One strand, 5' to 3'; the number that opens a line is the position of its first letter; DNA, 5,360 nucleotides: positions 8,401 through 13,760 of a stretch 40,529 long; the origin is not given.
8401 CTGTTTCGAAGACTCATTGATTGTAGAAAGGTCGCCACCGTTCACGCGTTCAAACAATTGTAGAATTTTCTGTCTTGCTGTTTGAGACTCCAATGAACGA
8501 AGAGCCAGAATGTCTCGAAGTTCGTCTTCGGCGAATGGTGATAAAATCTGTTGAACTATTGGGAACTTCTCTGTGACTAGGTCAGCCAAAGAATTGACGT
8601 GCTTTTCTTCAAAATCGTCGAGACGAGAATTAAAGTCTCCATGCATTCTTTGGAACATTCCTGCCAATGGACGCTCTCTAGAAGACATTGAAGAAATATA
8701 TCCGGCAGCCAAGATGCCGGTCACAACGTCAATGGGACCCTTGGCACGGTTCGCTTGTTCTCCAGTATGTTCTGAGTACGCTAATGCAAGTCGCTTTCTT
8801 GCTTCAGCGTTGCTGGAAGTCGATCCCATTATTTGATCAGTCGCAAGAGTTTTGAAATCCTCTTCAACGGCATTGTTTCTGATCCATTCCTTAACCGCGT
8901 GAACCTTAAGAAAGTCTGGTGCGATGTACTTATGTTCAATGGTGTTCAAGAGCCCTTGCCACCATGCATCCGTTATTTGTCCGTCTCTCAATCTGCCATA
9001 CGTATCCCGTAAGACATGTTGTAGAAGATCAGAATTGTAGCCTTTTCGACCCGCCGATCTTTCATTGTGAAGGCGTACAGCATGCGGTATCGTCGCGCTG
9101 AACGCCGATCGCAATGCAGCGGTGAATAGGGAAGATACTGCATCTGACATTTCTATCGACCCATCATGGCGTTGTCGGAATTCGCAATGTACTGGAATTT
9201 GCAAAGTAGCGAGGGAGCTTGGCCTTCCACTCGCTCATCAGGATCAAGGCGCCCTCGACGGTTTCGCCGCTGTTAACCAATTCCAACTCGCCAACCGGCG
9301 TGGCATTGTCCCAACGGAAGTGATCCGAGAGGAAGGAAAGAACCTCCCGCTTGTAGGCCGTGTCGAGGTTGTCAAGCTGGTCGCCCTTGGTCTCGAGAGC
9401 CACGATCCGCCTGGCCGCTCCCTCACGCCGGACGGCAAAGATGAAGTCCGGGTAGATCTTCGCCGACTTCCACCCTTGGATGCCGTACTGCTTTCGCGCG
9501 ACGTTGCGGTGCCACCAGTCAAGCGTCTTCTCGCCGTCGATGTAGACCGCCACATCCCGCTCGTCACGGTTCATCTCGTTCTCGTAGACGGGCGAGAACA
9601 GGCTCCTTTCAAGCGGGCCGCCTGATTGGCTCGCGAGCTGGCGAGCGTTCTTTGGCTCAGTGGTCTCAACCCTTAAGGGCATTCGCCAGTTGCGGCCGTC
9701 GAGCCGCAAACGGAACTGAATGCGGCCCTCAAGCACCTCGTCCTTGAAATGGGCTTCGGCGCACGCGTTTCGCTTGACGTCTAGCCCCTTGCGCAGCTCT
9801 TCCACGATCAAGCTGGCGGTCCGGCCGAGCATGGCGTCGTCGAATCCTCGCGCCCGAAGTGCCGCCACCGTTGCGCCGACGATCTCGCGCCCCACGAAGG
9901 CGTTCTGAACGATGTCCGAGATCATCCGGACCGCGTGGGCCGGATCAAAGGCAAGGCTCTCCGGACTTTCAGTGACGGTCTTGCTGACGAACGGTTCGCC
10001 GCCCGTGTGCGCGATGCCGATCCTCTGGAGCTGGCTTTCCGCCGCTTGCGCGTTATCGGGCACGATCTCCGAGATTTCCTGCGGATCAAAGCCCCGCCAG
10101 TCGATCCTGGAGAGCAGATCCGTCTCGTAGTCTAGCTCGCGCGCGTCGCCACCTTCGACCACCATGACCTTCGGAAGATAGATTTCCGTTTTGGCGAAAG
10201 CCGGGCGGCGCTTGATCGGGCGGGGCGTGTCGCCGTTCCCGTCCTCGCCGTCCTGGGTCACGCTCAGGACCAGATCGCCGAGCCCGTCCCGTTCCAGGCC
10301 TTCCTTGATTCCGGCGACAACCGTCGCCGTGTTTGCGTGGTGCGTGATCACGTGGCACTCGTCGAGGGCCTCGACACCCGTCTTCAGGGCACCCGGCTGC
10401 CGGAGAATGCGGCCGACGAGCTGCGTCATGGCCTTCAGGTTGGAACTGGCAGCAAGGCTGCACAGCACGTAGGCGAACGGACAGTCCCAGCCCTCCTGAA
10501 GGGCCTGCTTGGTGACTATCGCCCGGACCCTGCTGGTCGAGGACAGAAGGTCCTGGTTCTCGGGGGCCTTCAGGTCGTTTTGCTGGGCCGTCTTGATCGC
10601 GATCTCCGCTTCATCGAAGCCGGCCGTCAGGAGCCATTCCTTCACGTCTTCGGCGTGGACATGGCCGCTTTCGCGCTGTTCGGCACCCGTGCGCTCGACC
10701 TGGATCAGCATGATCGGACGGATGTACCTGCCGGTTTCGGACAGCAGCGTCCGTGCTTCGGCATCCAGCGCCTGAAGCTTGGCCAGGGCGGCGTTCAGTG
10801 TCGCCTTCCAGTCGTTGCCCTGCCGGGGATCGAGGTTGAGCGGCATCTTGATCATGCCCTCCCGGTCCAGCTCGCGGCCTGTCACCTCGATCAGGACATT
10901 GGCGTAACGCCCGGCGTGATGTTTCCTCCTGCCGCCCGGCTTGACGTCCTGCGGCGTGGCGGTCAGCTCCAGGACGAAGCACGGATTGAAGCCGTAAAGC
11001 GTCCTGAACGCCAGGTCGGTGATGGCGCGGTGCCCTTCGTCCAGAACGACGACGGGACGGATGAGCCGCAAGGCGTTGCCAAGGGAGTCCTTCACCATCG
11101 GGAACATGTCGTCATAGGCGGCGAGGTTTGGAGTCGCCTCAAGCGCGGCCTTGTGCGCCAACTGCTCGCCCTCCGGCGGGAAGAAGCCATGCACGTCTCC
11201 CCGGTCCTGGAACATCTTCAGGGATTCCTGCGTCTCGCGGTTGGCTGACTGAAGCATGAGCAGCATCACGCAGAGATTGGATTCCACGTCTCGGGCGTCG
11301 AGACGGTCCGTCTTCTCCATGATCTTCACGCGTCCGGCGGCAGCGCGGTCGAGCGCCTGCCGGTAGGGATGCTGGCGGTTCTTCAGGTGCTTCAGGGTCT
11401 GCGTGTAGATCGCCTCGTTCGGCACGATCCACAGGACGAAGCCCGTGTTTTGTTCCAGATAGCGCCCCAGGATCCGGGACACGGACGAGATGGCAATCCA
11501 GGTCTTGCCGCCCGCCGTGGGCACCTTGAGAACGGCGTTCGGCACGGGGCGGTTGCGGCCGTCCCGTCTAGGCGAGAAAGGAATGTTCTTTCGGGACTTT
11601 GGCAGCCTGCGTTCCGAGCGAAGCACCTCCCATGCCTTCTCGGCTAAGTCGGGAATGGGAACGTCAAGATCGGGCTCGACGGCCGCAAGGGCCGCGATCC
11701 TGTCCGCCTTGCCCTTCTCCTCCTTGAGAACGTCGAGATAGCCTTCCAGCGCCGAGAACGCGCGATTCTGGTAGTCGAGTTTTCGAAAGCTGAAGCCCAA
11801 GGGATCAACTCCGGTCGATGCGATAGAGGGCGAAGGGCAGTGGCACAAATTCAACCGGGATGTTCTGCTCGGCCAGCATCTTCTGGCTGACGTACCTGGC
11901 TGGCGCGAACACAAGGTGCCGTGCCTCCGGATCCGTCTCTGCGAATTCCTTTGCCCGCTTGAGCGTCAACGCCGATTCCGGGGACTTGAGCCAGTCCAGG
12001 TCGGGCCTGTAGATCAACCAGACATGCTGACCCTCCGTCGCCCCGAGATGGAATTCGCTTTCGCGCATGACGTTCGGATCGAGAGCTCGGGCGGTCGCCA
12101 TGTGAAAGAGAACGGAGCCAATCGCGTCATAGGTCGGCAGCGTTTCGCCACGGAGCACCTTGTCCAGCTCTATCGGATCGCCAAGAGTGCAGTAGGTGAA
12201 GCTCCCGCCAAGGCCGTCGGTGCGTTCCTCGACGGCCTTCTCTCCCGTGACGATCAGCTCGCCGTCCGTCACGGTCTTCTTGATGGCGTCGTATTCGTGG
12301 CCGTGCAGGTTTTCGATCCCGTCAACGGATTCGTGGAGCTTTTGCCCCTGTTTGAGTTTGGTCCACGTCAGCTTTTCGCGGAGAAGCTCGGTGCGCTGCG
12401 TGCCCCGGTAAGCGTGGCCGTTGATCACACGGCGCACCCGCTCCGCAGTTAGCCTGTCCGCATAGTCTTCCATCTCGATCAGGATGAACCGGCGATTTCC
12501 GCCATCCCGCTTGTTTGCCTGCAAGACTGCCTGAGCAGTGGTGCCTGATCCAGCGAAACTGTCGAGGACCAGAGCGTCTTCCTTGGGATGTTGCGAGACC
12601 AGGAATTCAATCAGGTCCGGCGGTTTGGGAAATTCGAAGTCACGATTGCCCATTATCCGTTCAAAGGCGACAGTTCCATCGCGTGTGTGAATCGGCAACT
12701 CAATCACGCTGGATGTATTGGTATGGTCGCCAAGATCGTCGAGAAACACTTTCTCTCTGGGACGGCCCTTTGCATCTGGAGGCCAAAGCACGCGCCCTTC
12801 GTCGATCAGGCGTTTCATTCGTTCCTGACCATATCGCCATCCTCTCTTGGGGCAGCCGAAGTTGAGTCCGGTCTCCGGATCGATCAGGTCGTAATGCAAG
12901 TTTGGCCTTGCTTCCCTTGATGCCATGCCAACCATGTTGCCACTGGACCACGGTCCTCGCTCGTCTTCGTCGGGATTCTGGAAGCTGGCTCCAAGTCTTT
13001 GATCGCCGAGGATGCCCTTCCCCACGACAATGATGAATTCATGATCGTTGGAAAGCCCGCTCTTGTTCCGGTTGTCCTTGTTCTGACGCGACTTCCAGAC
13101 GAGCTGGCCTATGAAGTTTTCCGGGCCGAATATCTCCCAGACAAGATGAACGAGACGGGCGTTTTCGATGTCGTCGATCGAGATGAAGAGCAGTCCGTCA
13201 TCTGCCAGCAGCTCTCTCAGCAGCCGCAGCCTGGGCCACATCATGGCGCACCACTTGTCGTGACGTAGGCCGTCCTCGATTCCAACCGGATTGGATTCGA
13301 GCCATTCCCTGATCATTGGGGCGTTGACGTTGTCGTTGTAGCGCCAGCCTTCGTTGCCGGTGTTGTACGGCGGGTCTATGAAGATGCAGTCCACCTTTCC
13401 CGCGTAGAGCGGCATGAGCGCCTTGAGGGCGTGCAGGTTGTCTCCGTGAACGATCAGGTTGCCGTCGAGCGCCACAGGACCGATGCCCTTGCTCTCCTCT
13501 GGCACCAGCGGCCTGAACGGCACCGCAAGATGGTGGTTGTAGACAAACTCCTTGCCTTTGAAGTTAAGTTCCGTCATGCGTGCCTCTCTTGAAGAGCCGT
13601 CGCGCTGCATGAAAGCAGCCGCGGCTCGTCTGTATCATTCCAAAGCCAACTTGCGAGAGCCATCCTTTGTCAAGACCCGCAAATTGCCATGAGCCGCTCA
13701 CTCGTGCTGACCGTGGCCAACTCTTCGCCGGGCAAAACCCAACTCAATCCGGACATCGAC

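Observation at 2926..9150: Giant 2074-aa NTPase-less protein attached 13 nt behind a Type III res gene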

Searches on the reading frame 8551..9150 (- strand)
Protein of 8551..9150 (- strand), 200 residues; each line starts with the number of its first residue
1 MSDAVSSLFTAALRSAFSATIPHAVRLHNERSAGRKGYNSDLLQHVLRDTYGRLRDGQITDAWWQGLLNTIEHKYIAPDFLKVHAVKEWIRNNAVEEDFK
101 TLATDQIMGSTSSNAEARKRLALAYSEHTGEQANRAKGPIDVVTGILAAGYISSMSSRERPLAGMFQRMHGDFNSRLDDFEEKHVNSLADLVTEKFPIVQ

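Call 102: search_protein_representatives(alignment_id=A8)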
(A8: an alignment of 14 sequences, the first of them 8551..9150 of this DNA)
Query: 14 sequences, 194 profile positions. Proteins with E-value up to 0.001 (for the whole library): 330; up to 1e-10: 266; up to 1e-30: 118. The best 150 are listed.
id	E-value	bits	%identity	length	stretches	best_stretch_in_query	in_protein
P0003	2.5e-76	272.1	-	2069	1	1-194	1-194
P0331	7.3e-76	270.6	-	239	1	1-190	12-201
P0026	2.1e-75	269.1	-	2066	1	1-194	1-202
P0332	2.4e-74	265.7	-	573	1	1-194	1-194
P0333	2.8e-70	252.4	-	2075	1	1-193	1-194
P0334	4.1e-70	251.8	-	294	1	1-194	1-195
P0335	1.8e-69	249.8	-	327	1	1-193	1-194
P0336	3.4e-68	245.6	-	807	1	5-193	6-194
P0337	7.2e-68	244.5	-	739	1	1-192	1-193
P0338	7.3e-68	244.5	-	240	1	1-193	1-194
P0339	8.9e-66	237.7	-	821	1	1-186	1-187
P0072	1.3e-64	234.0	-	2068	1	1-188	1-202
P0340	1.4e-60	220.7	-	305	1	2-192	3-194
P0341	1.9e-60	220.3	-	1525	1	1-193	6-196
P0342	4.0e-60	219.2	-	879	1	10-194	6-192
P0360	6.4e-53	195.8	-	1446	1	1-182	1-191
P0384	8.3e-48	179.1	-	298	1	6-164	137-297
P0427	3.2e-34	134.8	-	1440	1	1-190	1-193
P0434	7.5e-33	130.3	-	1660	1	2-182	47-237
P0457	1.4e-27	113.0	-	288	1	17-174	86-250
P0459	1.1e-26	110.2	-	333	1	19-176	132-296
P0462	1.2e-25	106.8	-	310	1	16-176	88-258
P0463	1.3e-25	106.7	-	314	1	6-173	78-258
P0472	1.6e-24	103.1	-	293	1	17-176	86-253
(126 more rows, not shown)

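Call 103: search_protein_families(library=pfam, proteins=[P0457, P0459, P0462, P0463, P0472, P0384, P0360, P0427, P0434, P0341], max_evalue=0.01)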
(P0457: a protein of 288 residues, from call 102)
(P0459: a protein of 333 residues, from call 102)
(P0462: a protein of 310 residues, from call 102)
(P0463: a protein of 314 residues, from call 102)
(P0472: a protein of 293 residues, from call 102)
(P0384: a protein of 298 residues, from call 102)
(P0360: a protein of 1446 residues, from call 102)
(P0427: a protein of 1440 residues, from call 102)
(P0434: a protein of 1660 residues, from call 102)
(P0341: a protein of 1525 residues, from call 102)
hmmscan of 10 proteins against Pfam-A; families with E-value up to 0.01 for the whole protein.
P0457 (288 aa): 0 families

P0459 (333 aa): 1 family
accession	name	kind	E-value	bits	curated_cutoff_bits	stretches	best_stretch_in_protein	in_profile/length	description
PF08283.16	Gemini_AL1_M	-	0.0029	18.1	24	1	177-215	44-81/107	Geminivirus rep protein central domain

P0462 (310 aa): 0 families

P0463 (314 aa): 0 families

P0472 (293 aa): 0 families

P0384 (298 aa): 0 families

P0360 (1446 aa): 1 family
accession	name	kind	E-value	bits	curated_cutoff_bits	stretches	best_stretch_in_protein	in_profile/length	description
PF24407.1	HTH_upst_double_PIN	-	1.6e-14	54.4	27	1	849-912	7-70/70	HTH_upstream_double_PIN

P0427 (1440 aa): 2 families
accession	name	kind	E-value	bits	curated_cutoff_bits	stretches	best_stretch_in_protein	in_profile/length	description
PF24407.1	HTH_upst_double_PIN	-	1.3e-16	61.1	27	1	849-913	6-70/70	HTH_upstream_double_PIN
PF20698.3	PIN-TPR-GreABC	-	5.1e-05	24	27.8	0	1102-1171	1-89/138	PIN domain associated with the TPR-GreAB-C-PIN system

P0434 (1660 aa): 2 families
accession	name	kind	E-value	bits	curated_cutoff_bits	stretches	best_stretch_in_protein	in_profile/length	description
PF24407.1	HTH_upst_double_PIN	-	3.1e-07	31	27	1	891-958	3-70/70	HTH_upstream_double_PIN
PF14559.12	TPR_19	-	0.0032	18.2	25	0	828-865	7-44/68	Tetratricopeptide repeat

P0341 (1525 aa): 3 families
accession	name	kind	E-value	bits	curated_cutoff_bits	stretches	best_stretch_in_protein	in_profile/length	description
PF24407.1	HTH_upst_double_PIN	-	7.2e-09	36.3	27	1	841-905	6-70/70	HTH_upstream_double_PIN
PF20698.3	PIN-TPR-GreABC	-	0.00018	22.2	27.8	1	918-1019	2-127/138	PIN domain associated with the TPR-GreAB-C-PIN system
PF14559.12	TPR_19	-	0.0096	16.7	25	0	669-726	5-64/68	Tetratricopeptide repeat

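Call 107: search_solved_structures(query=A8, max_evalue=10)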
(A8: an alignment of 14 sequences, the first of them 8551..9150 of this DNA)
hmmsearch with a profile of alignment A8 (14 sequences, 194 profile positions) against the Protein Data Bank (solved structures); distinct sequences matched with E-value up to 10: 4.
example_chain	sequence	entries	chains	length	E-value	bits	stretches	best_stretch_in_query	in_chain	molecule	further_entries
8esq_U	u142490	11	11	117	0.049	16.6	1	74-115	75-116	60S ribosomal protein L22 | Large ribosomal subunit protein eL22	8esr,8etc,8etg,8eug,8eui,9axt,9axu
6xu8_CU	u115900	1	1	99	0.91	12.5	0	73-98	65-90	60S ribosomal protein L22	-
7olc_LU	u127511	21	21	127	1.3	12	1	74-116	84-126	60S ribosomal protein L22-like protein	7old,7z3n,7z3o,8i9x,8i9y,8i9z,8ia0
9u78_A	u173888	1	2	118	2.1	11.3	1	11-109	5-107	Single Chain Protein of De Novo Designed Helix Bundles-4EH2 with KDPV Loop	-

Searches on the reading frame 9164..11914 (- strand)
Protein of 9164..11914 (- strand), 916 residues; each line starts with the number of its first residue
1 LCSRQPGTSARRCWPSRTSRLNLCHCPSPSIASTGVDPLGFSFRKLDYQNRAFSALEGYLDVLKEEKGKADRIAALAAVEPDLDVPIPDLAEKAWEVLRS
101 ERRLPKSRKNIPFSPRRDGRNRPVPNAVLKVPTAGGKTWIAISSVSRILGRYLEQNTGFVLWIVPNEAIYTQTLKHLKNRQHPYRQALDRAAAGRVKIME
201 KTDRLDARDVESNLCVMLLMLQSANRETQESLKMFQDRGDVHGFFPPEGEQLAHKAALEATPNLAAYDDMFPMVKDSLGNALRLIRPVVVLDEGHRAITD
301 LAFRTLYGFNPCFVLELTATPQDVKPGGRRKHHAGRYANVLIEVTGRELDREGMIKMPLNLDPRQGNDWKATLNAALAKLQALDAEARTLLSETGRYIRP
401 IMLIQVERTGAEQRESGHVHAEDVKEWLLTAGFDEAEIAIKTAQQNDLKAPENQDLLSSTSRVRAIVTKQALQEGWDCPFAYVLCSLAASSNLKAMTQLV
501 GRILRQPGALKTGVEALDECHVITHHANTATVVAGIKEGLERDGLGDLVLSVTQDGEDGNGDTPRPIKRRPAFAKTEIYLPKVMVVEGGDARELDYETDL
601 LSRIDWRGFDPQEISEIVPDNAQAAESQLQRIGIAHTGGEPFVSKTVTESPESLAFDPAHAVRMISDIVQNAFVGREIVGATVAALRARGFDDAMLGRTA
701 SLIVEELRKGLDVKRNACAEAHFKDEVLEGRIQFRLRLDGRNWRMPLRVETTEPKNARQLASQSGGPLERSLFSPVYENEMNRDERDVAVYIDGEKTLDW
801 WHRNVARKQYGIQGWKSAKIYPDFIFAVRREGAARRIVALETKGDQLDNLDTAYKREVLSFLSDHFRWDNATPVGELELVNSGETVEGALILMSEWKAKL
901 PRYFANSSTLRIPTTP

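Call 5: search_protein_families(library=pfam, proteins=[window:9164-11914:-], max_evalue=0.01)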
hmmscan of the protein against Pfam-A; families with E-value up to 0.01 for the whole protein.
window:9164-11914:- (916 aa): 2 families
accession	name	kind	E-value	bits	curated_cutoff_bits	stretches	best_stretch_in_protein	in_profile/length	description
PF04851.21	ResIII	-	1.3e-11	45.1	22.5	1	126-322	25-163/164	Type III restriction enzyme, res subunit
PF00270.35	DEAD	-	0.00074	19.7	26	1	126-205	16-92/167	DEAD/DEAH box helicase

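Call 6: search_protein_families(library=padloc, proteins=[window:9164-11914:-], max_evalue=0.01)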
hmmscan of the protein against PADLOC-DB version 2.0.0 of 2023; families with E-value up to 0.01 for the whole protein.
window:9164-11914:- (916 aa): 8 families
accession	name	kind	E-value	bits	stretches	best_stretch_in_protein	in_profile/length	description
PDLC03653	REase_III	-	2.5e-177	589.7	1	47-894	5-872/883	Type III restriction enzyme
PDLC03650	REase_III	-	2e-51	173.4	1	125-510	58-425/898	Type III restriction enzyme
PDLC03647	REase_III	-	2.3e-11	40.6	1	442-534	486-571/989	Type III restriction enzyme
PDLC03648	REase_III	-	7.5e-11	38.9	1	287-527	134-375/871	Type III restriction enzyme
PDLC03649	REase_III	-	1.1e-09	34.8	1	453-507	485-539/973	Type III restriction enzyme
PDLC02707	PbeA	-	3e-08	30.7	2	420-506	535-617/672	PbeA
PDLC02704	PbeA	-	5.8e-06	23.1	1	452-506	578-631/682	PbeA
PDLC04531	PDC-M23B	-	0.0003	17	1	128-184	317-372/1060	-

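Call 7: search_protein_families(library=ncbifam, proteins=[window:9164-11914:-], max_evalue=0.01)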
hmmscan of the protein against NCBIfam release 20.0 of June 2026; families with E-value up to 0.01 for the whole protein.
window:9164-11914:- (916 aa): 2 families
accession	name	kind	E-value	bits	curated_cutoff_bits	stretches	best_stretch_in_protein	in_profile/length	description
NF012027.0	PRK15483.1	equivalog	6.3e-10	37.6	564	2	265-356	181-274/986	type III restriction-modification system endonuclease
TIGR04095.1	dnd_restrict_1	equivalog_domain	0.00015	20.9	600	0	452-506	327-383/451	DNA phosphorothioation system restriction enzyme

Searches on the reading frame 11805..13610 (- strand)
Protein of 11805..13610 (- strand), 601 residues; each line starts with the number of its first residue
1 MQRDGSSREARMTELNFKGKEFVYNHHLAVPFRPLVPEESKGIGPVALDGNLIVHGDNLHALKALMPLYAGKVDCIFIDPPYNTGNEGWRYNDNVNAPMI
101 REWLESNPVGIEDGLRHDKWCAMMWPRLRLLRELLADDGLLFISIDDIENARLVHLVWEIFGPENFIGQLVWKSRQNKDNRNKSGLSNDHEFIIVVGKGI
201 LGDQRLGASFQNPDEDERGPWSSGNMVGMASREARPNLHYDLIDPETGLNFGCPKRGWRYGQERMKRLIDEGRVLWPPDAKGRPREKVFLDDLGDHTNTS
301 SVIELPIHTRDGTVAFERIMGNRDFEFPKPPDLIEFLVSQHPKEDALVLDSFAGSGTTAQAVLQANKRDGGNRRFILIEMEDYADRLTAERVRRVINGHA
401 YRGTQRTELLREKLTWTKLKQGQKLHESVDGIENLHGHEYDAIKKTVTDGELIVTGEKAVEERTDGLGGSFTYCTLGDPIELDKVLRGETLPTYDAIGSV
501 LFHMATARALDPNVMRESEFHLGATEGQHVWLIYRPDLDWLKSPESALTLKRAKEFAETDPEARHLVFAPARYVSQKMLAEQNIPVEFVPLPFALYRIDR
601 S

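Call 5: search_protein_families(library=pfam, proteins=[window:11805-13610:-], max_evalue=0.01)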
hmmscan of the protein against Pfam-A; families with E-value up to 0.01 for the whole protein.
window:11805-13610:- (601 aa): 2 families
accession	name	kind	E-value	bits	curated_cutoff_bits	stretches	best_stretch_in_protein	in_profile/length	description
PF01555.25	N6_N4_Mtase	-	7e-31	108.3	26.7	1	73-384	1-215/221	DNA methylase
PF03602.21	Cons_hypoth95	-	0.00063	19.9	24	0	69-106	110-144/182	Conserved hypothetical protein 95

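Call 6: search_protein_families(library=padloc, proteins=[window:11805-13610:-], max_evalue=0.01)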
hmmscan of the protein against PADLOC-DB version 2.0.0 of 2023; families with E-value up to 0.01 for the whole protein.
window:11805-13610:- (601 aa): 44 families (the best 25 are shown)
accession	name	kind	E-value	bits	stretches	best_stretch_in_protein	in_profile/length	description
PDLC03640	MTase_III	-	1.7e-220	731.7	2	205-601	249-654/654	Type III methyltransferase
PDLC03644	MTase_III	-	1.1e-122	408.5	2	12-403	1-403/542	Type III methyltransferase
PDLC03634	MTase_III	-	1e-84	283.6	1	14-387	59-451/621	Type III methyltransferase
PDLC03641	MTase_III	-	6.3e-67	224.6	1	51-385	105-451/657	Type III methyltransferase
PDLC03639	MTase_III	-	4e-56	188.6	2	49-264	86-291/639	Type III methyltransferase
PDLC03637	MTase_III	-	7e-55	184.6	1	51-382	122-455/513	Type III methyltransferase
PDLC03636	MTase_III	-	7.7e-51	171.5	3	112-234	88-217/575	Type III methyltransferase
PDLC03642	MTase_III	-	6.3e-46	155.1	1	51-391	83-410/528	Type III methyltransferase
PDLC03635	MTase_III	-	6.3e-43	145.4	2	50-198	218-349/708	Type III methyltransferase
PDLC03646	MTase_III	-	1.1e-36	124.1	2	230-403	670-847/1057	Type III methyltransferase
PDLC03638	MTase_III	-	4.6e-31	105.9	1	48-399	379-684/816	Type III methyltransferase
PDLC03354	MTase_II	-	8.2e-30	102.1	2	51-199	61-207/425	Type II methyltransferase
PDLC03645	MTase_III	-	4.3e-29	99.1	2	53-196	142-271/709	Type III methyltransferase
PDLC03643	MTase_III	-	6.7e-28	96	1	124-396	1-282/465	Type III methyltransferase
PDLC03278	MTase_II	-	2.7e-24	84.3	2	255-383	223-343/390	Type II methyltransferase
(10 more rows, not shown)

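Call 7: search_protein_families(library=ncbifam, proteins=[window:11805-13610:-], max_evalue=0.01)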
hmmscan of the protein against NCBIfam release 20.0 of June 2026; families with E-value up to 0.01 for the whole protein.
window:11805-13610:- (601 aa): 3 families
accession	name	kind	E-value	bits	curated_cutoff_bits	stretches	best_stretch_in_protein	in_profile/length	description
NF008572.0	PRK11524.1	equivalog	7.8e-10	38.3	292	2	51-103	15-64/294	adenine-specific DNA-methyltransferase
NF050803.1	DnaMtaseCcrMCaul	equivalog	1.7e-09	37.1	830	1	303-400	166-255/350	adenine-specific DNA-methyltransferase CcrM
NF010253.0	PRK13699.1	subfamily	5.2e-07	29.6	244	1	319-395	138-208/226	DNA methyltransferase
